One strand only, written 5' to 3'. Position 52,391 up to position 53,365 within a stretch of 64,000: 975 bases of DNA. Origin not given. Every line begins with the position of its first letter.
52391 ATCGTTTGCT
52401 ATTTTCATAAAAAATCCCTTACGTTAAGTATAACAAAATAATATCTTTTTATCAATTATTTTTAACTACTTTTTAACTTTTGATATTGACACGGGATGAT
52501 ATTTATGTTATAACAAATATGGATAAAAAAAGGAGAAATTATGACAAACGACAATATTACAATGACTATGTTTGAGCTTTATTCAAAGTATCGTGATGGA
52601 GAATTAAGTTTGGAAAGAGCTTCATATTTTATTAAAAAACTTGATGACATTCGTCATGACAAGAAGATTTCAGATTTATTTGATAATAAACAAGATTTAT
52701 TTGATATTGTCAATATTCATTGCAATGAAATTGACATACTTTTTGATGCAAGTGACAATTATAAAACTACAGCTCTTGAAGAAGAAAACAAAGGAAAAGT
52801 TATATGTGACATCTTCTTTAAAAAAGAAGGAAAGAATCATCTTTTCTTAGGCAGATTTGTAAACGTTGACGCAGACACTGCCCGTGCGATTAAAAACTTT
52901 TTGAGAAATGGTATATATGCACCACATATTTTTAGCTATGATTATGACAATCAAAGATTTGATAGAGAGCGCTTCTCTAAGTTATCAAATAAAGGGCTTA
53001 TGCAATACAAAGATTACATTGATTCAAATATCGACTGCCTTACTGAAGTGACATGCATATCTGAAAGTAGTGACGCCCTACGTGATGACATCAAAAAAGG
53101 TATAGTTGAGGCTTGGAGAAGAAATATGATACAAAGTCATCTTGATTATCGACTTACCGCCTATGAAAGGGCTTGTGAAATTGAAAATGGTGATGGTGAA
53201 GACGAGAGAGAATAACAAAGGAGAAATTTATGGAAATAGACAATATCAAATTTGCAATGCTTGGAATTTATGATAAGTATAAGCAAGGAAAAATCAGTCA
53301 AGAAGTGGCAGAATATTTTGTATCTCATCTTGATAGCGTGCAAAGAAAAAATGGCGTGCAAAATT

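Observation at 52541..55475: Four-gene tandem array of an uncharacterised paralog family with a perfect 572-bp duplication and mosaic C-termini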

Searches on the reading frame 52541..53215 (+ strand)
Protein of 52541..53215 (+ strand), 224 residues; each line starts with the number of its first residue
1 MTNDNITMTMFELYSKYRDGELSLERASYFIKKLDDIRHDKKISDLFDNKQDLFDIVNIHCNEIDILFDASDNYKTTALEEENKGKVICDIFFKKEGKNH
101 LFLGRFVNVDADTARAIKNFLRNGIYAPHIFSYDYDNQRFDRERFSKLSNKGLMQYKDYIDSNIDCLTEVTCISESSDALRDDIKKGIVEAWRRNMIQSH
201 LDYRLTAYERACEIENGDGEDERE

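Call 5: search_protein_families(library=pfam, proteins=[window:52541-53215:+], max_evalue=1)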
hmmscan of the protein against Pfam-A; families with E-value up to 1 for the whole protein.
window:52541-53215:+ (224 aa): 0 families

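Call 6: search_protein_families(library=ncbifam, proteins=[window:52541-53215:+], max_evalue=1)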
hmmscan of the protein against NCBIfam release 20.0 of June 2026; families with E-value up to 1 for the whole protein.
window:52541-53215:+ (224 aa): 1 family
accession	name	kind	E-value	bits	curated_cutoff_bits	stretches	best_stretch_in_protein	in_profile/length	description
NF002054.0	PRK00886.1-3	equivalog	0.036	13.5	330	1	3-62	175-232/241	2-phosphosulfolactate phosphatase family protein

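Call 8: search_protein_families(library=padloc, proteins=[window:52541-53215:+], max_evalue=1)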
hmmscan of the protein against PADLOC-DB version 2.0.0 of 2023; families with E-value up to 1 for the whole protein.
window:52541-53215:+ (224 aa): 0 families

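Call 9: search_protein_families(library=phrogs, proteins=[window:52541-53215:+], max_evalue=1)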
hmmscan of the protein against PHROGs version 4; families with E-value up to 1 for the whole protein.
window:52541-53215:+ (224 aa): 3 families
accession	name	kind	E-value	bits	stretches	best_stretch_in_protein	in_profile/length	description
phrog_13513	-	unknown function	0.0053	16.7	1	5-79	86-160/417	-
phrog_37817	-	unknown function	0.0083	17.2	1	48-82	11-47/147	-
phrog_10083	-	unknown function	0.031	15.6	1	130-219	53-142/147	-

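Call 10: find_homologous_proteins(query=A1, max_evalue=0.001)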
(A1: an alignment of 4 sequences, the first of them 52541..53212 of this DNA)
Query A1 (4 sequences) (224 aa, profile of the alignment): 29 proteins with E <= 0.001 among 2219 candidates.
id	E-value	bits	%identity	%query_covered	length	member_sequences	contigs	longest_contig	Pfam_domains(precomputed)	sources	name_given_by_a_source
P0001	2.3e-100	353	29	100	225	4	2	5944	-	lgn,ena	-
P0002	4.3e-96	339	100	100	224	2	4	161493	-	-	-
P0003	3.5e-95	336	28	99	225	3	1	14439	-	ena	-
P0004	6.9e-90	318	28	99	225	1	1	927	-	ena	-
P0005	9.1e-88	311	28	100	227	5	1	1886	-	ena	-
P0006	2.1e-87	310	26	100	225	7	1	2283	-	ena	-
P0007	3.1e-87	310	28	99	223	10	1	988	-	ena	-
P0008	2.5e-86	307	27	93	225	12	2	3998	-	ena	-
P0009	2.1e-85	304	26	93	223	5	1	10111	-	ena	-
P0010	3.4e-85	303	27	93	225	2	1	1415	-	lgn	-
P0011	7.3e-85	302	28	93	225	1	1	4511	-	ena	-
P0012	9.3e-85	302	28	93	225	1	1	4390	-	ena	-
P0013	1.5e-83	298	26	100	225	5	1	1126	-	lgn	-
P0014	6.9e-82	292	29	99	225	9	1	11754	-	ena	-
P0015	2.4e-80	287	29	93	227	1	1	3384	-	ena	-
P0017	4.7e-75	270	31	99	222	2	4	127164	-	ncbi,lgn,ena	-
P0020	7.7e-69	250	26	75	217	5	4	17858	-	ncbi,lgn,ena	-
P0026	7.3e-67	243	26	75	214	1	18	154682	-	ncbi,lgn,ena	-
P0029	1.8e-35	140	28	90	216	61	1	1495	-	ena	-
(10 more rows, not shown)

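Call 11: search_solved_structures(query=A1, max_evalue=10)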
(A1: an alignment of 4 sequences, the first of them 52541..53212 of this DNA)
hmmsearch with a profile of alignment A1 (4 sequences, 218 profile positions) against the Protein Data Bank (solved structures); distinct sequences matched with E-value up to 10: 0.
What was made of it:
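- On T7SS-associated tandem immunity arrays (EsaG/DUF600, TipC): No PDB sequence hit (call 11).
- No PDB sequence hit at E<=10 (call 11).
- Tried and rejected: PDB by sequence profile: nothing at E<=10 (call 11).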

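Call 31: find_encoding_contigs(protein=window:52541-53215:+, flank=10000, max_places=6)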
Protein window:52541-53215:+ (224 aa): 5 contigs read that carry it; 4 places shown.
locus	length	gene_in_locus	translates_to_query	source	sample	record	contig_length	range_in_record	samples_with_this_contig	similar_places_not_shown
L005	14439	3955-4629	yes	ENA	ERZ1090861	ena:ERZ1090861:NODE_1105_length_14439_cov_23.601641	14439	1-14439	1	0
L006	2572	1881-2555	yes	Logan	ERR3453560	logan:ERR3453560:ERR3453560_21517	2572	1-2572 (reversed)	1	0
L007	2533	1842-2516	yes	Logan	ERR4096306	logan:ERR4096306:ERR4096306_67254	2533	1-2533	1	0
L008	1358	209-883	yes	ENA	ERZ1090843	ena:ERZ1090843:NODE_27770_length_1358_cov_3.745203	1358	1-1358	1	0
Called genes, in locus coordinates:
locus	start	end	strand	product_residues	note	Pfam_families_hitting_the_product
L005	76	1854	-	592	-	PF08439:Peptidase_M3_N, PF01432:Peptidase_M3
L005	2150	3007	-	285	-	PF00849:PseudoU_synth_2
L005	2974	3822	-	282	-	PF10672:Methyltrans_SAM, PF03602:Cons_hypoth95 (faint), PF13649:Methyltransf_25 (weak)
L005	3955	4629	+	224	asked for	-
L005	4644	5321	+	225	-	-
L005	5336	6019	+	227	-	-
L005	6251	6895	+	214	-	-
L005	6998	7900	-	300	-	-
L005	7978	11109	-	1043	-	PF00133:tRNA-synt_1, PF09334:tRNA-synt_1g, PF08264:Anticodon_1, PF19302:DUF5915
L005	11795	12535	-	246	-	PF00571:CBS (faint)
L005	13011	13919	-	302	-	-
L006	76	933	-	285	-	PF00849:PseudoU_synth_2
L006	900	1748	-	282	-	PF10672:Methyltrans_SAM, PF03602:Cons_hypoth95 (faint), PF13649:Methyltransf_25 (weak)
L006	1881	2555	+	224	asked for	-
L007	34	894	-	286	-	PF00849:PseudoU_synth_2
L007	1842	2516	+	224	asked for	-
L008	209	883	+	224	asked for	-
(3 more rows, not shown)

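Call 46: list_cluster_members(proteins=[P0017, P0020, P0026, P0036])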
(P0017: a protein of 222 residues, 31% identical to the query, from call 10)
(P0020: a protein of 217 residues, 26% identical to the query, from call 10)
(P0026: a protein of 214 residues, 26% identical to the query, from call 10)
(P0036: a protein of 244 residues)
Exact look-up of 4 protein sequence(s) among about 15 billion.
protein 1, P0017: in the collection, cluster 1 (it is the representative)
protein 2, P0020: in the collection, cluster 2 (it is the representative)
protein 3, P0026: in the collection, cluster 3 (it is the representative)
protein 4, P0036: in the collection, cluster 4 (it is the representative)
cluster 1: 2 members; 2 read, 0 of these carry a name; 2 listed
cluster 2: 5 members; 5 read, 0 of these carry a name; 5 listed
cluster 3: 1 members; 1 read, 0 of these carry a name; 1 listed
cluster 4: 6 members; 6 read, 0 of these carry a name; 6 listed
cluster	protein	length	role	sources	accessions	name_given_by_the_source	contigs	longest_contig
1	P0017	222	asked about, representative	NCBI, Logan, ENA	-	-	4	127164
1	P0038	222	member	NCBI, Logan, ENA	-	-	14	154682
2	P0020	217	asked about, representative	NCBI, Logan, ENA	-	-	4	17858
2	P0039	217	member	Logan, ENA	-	-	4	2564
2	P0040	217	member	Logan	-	-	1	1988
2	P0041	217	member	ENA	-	-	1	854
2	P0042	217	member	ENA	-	-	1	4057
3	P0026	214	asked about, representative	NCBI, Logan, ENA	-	-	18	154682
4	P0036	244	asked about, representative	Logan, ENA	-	-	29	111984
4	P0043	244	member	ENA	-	-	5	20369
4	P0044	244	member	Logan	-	-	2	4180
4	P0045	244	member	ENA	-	-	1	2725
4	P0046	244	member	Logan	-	-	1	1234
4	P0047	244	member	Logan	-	-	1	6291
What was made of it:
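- No source gives a name (call 46).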

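Call 51: search_protein_families(library=pfam, alignment_id=A4, max_evalue=10)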
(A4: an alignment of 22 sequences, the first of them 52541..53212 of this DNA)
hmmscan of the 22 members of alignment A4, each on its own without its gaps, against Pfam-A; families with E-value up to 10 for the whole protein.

A. member 1, window:52541-53212:+ (224 aa): 0 families

B. families by the number of members that match (of 22 scanned): 16 families
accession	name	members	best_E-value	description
PF07001.16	BAT2_N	3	0.33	BAT2 N-terminus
PF23869.1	Beta-prop_WDR75_1st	2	0.0097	WD repeat-containing protein 75 first beta-propeller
PF04986.18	Y2_Tnp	1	0.025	Putative transposase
PF10960.13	Holin_BhlA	1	0.025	BhlA holin family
PF09376.16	NurA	1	0.034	NurA domain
PF07743.18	HSCB_C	1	0.06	HSCB C-terminal oligomerisation domain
PF00078.32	RVT_1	1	0.067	Reverse transcriptase (RNA-dependent DNA polymerase)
PF03607.23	DCX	1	0.08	Doublecortin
PF13812.12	PPR_3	1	0.11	Pentatricopeptide repeat domain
PF15353.11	HECA_N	1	0.13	Headcase N-terminal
PF22928.2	INTS1_R4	1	0.15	Integrator complex subunit 1, R4 domain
PF04286.17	DUF445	1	0.17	Protein of unknown function (DUF445)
PF05603.17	Hikeshi-like_N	1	0.19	Hikeshi-like, N-terminal domain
PF16007.11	DUF4777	1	0.32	Domain of unknown function (DUF4777)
PF25399.1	DeaD_dimer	1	0.6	RNA helicase DeaD dimerization domain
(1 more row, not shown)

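Call 57: find_encoding_contigs(protein=P0026, flank=4500, max_places=10)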
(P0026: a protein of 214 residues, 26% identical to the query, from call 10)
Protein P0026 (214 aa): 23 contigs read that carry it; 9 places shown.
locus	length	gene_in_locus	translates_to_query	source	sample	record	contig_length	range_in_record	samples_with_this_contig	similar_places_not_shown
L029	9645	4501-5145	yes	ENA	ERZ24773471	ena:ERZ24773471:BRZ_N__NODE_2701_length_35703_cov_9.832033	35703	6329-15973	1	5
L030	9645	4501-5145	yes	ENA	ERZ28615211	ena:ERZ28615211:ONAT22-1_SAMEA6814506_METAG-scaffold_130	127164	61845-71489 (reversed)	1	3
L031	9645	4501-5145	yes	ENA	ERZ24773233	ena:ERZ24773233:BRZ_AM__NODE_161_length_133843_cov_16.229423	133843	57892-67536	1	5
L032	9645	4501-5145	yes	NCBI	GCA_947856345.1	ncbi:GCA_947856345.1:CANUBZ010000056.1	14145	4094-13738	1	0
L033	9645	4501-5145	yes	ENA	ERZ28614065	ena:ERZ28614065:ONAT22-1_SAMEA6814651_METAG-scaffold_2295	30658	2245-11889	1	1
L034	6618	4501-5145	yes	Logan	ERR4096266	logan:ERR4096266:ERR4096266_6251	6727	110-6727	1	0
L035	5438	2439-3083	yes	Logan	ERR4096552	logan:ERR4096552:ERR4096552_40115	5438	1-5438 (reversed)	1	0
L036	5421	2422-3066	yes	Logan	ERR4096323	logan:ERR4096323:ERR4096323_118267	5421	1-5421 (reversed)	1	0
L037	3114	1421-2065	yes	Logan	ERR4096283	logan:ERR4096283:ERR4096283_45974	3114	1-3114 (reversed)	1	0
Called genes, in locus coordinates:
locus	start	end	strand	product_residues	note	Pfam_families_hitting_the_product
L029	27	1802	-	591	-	PF08439:Peptidase_M3_N, PF01432:Peptidase_M3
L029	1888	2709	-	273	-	PF00849:PseudoU_synth_2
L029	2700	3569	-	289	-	PF10672:Methyltrans_SAM, PF13649:Methyltransf_25 (weak), PF13847:Methyltransf_31 (faint)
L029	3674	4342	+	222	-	-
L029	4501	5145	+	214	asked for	-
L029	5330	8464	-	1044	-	PF00133:tRNA-synt_1, PF09334:tRNA-synt_1g, PF08264:Anticodon_1, PF19302:DUF5915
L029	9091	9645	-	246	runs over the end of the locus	PF00571:CBS (faint)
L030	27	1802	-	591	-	PF08439:Peptidase_M3_N, PF01432:Peptidase_M3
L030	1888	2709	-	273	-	PF00849:PseudoU_synth_2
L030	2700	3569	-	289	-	PF10672:Methyltrans_SAM, PF13649:Methyltransf_25 (weak), PF13847:Methyltransf_31 (faint)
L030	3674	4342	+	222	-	-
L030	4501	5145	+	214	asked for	-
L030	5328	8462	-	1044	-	PF00133:tRNA-synt_1, PF09334:tRNA-synt_1g, PF08264:Anticodon_1, PF19302:DUF5915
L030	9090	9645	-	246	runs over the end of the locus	PF00571:CBS (faint)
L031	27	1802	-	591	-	PF08439:Peptidase_M3_N, PF01432:Peptidase_M3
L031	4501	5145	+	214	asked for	-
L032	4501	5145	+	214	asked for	-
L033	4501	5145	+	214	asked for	-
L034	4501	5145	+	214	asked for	-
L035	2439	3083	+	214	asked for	-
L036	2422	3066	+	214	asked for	-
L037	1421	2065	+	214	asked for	-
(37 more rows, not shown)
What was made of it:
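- The sister species has an invariant two-gene array in 23 contigs (call 57). The array is stable in the sister species (call 57).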

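Call 61: predict_structure(alignment_id=A5)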
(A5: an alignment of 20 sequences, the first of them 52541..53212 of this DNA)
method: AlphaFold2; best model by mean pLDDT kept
length: 224 residues; sequences in the alignment: 20
mean_pLDDT: 87.6   pTM: 0.84
mean pLDDT of the five models: 87.6, 86.9, 86.3, 86.2, 85.6
residues with pLDDT >= 90: 140; 70-90: 61; 50-70: 19; < 50: 4
segments of 3 or more residues with pLDDT < 50: 221-224
pLDDT, mean of each block of 10 residues (from residue 1): 83 97 96 95 90 87 78 71 91 92 92 93 83 75 90 93 95 83 94 92 94 81 39
secondary structure, 60 per line:
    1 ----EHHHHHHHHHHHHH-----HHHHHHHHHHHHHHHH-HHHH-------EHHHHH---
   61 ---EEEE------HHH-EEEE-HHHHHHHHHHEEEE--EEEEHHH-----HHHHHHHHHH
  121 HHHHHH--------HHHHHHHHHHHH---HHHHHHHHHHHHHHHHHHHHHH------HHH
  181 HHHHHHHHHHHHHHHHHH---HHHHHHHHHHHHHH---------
elements in order: H6-18 H24-39 H41-44 H53-57 E64-67 E78-81 H83-92 E93-96 E99-102 H111-126 H135-146 H150-171 H178-198 H202-215
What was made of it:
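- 52541..53215 (+): par1, 224 aa, alpha subtype (deep, diverse grade). Acidic (pI 5.0). Ends .............. AlphaFold pLDDT 87.6, pTM 0.84 (call 61).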

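Call 64: fold_search(model_id=the predicted structure, library=pdb)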
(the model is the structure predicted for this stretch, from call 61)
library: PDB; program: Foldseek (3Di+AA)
matches with E <= 10: 101; with E <= 0.001: 0
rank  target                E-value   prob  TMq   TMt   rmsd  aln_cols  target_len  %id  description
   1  8fin_B                1.0e+00  0.15  0.21  0.25  15.3       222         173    8  Multi-state design of two-state switchable hinge proteins (released 2023-08-16)
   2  7r08_A                1.6e+00  0.11  0.15  0.08  15.8       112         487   12  Abortive infection DNA polymerase Abi-P2 (released 2022-09-07)
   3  2e87                  1.9e+00  0.12  0.14  0.11  10.8       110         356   14  Crystal structure of hypothetical GTP-binding protein PH1320 from Pyrococcus horikoshii OT3, in complex with GDP (released 2007-07-24)
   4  1elk_A                2.4e+00  0.09  0.17  0.23  16.2       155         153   12  VHS domain of TOM1 protein from H. sapiens (released 2000-03-22)
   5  8oyy_A                2.4e+00  0.06  0.18  0.17  15.9       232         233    9  De novo designed soluble GPCR-like fold GLF_32 (released 2023-10-18)
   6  5fb7_C                2.6e+00  0.05  0.15  0.20  15.2       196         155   13  Ligand binding domain 2 of Penicillium marneffei MP1 protein complexed with multiple arachidonic acids (released 2016-12-14)
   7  5csd_D                2.6e+00  0.05  0.15  0.19  15.1       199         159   12  Ligand binding domain 2 of Penicillium marneffei MP1 protein in complex with arachidonic acids (released 2016-07-27)
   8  8fin_A                2.7e+00  0.08  0.20  0.24  15.6       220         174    8  Multi-state design of two-state switchable hinge proteins (released 2023-08-16)
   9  7r08_B                2.7e+00  0.06  0.16  0.09  16.8       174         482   11  Abortive infection DNA polymerase Abi-P2 (released 2022-09-07)
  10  5csd_A                3.0e+00  0.04  0.15  0.19  15.2       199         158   13  Ligand binding domain 2 of Penicillium marneffei MP1 protein in complex with arachidonic acids (released 2016-07-27)
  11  3uku_G                3.5e+00  0.06  0.13  0.19  16.0       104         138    9  Structure of Arp2/3 complex with bound inhibitor CK-869 (released 2013-02-13)
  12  3onl_C                3.7e+00  0.18  0.22  0.41   6.2       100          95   13  yeast Ent3_ENTH-Vti1p_Habc complex structure (released 2011-07-20)
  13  8wak_R                3.7e+00  0.07  0.22  0.19  14.5       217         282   10  Structure of transcribing complex 2 (TC2), the initially transcribing complex with Pol II positioned 2nt downstream of (released 2023-12-06)
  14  6jho_A                3.9e+00  0.06  0.15  0.16  11.7       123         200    7  The complex crystal structure of Cagbeta with CagZ revealed a novel regulatory mechanism for T4SS coupling ATPase in H (released 2020-02-19)
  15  1k8k_G                4.1e+00  0.05  0.13  0.19  16.0       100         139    9  Crystal Structure of Arp2/3 Complex (released 2001-12-07)
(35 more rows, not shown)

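Call 67: find_encoding_contigs(protein=P0029, flank=8000, max_places=4)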
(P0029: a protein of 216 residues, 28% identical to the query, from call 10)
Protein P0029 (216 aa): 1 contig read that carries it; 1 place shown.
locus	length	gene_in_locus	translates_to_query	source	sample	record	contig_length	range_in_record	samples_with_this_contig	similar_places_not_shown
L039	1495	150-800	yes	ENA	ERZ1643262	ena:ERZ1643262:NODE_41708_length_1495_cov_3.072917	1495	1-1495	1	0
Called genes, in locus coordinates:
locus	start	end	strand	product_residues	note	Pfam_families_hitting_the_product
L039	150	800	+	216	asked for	-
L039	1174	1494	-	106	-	?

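Call 68: find_related_loci(query=A5, collection=viral_contigs, flank=5000)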
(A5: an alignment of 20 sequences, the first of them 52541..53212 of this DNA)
Query A5 (224 aa) in viral_contigs; peptide patterns used: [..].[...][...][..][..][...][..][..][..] (x = any residue, [..] = any of these).
18 stretches matched a pattern, but none encodes a relative of the query by tblastn (E <= 1e-3).
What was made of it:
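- On Phage anti-defence proteins: None on IMG/VR contigs (call 68).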

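Call 82: find_homologous_proteins(query=A5, max_evalue=0.01)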
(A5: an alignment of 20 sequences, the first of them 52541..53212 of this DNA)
Query A5 (20 sequences) (224 aa, profile of the alignment): 10 proteins with E <= 0.01 among 3386 candidates.
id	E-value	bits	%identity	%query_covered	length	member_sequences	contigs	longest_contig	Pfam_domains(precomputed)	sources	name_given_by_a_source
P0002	3.0e-73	264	100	100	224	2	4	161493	-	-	-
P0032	9.3e-70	253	34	98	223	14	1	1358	-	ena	-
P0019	2.3e-64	235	26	75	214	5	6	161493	-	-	-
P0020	1.4e-63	232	26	75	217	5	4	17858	-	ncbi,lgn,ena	-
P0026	2.6e-63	232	26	75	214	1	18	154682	-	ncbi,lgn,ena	-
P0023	1.1e-61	226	25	75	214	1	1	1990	-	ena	-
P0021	1.1e-61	226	25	75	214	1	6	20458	-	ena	-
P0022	1.4e-61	226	26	75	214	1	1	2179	-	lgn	-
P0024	1.2e-60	223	25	75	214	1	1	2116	-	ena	-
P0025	1.3e-60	223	26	75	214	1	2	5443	-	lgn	-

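Call 85: find_related_loci(query=A5, collection=metagenome_contigs, flank=8000)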
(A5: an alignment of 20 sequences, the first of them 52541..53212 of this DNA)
Query A5 (224 aa) in metagenome_contigs; peptide patterns used: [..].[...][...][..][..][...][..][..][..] (x = any residue, [..] = any of these).
258 stretches matched a pattern; 2 encode a relative of the query (tblastn E <= 1e-3); 2 distinct loci.
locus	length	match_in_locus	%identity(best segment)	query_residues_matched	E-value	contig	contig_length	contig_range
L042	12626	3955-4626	100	1-224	8e-152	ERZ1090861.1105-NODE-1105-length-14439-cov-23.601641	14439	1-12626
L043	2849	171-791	28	5-213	1e-15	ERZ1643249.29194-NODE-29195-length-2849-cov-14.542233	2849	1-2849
